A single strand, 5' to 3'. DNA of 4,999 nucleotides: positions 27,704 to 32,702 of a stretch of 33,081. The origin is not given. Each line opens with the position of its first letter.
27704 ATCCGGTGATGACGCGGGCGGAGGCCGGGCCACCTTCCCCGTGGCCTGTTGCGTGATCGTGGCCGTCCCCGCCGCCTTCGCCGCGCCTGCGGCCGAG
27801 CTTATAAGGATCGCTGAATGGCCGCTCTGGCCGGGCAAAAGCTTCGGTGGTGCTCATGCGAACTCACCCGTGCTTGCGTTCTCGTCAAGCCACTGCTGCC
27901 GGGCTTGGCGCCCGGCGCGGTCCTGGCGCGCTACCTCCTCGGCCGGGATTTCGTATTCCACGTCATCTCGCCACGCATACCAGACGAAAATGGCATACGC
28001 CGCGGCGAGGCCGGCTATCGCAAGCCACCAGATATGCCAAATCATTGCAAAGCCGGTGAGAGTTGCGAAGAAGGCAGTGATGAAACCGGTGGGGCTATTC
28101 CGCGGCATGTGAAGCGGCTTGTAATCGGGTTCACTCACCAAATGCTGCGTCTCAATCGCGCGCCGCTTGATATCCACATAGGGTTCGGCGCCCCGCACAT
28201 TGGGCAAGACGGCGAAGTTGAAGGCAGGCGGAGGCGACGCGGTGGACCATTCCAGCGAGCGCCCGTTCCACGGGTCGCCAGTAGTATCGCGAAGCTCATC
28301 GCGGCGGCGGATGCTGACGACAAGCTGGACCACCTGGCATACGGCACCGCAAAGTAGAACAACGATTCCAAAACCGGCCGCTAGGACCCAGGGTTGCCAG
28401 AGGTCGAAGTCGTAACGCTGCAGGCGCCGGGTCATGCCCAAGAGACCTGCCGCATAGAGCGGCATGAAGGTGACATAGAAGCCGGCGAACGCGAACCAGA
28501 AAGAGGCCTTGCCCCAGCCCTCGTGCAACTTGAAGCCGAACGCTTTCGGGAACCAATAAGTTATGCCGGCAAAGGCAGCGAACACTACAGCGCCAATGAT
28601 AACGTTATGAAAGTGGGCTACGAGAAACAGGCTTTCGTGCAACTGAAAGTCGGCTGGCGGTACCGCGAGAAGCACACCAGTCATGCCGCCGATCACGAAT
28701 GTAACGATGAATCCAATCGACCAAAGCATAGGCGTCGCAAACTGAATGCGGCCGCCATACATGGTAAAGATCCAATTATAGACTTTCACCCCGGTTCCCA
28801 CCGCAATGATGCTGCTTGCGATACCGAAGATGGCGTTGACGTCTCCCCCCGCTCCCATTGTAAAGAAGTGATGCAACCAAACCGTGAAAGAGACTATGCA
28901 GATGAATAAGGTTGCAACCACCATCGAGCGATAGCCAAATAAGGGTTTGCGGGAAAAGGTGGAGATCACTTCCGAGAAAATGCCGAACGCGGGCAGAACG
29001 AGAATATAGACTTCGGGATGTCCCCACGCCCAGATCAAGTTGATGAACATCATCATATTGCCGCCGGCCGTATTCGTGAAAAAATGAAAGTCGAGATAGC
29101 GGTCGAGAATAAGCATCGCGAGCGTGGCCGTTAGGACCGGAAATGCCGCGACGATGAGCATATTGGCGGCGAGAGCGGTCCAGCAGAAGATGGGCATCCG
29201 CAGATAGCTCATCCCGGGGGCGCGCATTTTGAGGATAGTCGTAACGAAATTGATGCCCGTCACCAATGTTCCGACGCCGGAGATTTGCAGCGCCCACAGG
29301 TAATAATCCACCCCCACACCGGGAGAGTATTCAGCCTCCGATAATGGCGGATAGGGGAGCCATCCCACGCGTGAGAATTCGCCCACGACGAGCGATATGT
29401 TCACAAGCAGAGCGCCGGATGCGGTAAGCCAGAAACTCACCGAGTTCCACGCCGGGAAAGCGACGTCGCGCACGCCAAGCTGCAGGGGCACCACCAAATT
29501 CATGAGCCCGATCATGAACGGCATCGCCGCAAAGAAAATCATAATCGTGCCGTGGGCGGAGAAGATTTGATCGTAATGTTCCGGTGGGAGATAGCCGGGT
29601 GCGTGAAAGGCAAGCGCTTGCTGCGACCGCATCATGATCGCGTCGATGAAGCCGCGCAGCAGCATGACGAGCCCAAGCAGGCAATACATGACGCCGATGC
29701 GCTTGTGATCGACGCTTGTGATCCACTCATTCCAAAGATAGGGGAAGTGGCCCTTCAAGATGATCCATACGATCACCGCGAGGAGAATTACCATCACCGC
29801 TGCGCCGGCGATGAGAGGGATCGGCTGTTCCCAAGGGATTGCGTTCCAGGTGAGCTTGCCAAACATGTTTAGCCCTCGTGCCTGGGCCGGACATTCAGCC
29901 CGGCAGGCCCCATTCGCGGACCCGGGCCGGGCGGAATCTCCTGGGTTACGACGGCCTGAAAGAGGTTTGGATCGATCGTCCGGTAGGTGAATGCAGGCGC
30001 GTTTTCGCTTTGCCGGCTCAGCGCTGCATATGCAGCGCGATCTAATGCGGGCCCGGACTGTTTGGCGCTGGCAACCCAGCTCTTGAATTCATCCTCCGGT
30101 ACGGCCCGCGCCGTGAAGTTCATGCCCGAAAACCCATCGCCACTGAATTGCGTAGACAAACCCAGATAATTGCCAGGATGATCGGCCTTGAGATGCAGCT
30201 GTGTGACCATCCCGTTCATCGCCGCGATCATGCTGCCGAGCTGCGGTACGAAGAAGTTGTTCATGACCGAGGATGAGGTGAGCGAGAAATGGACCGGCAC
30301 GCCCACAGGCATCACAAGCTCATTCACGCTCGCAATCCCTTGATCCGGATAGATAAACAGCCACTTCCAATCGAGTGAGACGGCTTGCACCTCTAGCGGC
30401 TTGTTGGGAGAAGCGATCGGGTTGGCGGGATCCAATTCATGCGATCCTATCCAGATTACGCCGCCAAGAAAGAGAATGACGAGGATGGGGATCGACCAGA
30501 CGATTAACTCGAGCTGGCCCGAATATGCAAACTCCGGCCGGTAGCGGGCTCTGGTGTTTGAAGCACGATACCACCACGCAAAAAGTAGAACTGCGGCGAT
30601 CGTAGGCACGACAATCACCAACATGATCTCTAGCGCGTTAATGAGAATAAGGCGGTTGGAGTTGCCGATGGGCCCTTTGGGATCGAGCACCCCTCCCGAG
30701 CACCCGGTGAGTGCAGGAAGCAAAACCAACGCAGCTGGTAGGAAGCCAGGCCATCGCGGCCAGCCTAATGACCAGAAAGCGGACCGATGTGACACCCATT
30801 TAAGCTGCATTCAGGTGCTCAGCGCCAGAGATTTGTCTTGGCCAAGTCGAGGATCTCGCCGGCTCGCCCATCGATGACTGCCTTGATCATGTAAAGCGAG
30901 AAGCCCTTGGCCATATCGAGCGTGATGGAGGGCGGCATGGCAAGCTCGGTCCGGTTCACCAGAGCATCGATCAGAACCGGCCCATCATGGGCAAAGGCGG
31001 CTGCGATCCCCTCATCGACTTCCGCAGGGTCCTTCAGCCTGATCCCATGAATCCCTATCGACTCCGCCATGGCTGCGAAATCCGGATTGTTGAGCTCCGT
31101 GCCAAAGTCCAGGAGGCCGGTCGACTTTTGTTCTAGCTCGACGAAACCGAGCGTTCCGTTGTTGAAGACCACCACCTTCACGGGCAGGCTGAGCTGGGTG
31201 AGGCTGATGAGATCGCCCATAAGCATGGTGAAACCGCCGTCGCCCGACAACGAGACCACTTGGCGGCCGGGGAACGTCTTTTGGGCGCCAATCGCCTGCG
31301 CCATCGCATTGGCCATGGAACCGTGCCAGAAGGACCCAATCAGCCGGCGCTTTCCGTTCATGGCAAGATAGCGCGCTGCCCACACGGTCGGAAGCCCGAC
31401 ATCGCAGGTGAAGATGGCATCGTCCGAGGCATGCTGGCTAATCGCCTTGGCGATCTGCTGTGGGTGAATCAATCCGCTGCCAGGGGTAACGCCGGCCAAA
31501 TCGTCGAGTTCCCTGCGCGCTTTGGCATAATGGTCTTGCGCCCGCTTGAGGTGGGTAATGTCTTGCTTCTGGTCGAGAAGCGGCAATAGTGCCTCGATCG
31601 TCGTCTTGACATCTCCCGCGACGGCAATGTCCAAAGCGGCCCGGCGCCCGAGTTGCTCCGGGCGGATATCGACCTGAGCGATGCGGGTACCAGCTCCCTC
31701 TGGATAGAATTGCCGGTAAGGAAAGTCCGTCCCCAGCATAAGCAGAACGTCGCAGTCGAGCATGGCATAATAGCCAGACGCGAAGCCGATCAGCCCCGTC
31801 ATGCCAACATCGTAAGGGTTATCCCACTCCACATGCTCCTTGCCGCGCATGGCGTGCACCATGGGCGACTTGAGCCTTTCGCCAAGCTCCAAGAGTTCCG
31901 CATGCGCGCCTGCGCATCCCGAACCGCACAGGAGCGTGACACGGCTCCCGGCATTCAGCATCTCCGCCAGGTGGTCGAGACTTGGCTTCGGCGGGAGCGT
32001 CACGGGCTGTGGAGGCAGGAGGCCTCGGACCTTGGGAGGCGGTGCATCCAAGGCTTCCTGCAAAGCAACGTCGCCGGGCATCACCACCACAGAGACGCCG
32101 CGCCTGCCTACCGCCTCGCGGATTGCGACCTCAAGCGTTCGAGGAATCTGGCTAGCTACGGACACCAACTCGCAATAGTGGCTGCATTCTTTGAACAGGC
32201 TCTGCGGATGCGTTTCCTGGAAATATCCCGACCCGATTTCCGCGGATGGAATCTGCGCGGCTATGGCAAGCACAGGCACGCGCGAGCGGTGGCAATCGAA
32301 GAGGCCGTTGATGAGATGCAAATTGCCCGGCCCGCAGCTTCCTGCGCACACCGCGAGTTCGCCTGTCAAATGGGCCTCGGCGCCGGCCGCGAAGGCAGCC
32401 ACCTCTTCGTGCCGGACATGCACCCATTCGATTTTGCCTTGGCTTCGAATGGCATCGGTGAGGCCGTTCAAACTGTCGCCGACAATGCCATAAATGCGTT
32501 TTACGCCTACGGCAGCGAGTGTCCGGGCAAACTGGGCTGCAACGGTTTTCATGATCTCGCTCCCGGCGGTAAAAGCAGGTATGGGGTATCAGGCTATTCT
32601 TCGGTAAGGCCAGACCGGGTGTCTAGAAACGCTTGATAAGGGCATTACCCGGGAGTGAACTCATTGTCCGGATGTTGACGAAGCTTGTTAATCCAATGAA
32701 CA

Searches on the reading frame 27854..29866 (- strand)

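Call 59: search_protein_families(library=pfam, proteins=[window:27854-29866:-], max_evalue=0.001)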
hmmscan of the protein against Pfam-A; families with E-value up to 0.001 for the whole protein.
window:27854-29866:- (670 aa): 1 family
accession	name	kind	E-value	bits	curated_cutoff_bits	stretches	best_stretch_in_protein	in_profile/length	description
PF00115.25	COX1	-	7.4e-143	477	34.8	1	56-502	1-435/436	Cytochrome C and Quinol oxidase polypeptide I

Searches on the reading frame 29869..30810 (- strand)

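Call 59: search_protein_families(library=pfam, proteins=[window:29869-30810:-], max_evalue=0.001)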
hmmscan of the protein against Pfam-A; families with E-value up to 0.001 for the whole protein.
window:29869-30810:- (313 aa): 2 families
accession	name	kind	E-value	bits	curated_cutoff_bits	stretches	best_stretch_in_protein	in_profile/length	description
PF06481.20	COX_ARM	-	9.9e-11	41.8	23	1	250-290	1-41/46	COX Aromatic Rich Motif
PF00116.26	COX2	-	7.8e-08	32.7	22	1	163-235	46-118/120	Cytochrome C oxidase subunit II, periplasmic domain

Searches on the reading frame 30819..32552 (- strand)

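Call 59: search_protein_families(library=pfam, proteins=[window:30819-32552:-], max_evalue=0.001)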
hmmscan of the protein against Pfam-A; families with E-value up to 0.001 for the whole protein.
window:30819-32552:- (577 aa): 3 families
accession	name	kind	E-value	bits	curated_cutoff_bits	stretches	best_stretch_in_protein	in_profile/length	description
PF02775.26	TPP_enzyme_C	-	1.8e-40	138.7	21.9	1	384-529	1-150/151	Thiamine pyrophosphate enzyme, C-terminal TPP binding domain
PF02776.23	TPP_enzyme_N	-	9e-33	113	26.8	1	3-114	2-114/119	Thiamine pyrophosphate enzyme, N-terminal TPP binding domain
PF00205.28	TPP_enzyme_M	-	2.2e-31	108.8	30.4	1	193-322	2-137/137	Thiamine pyrophosphate enzyme, central domain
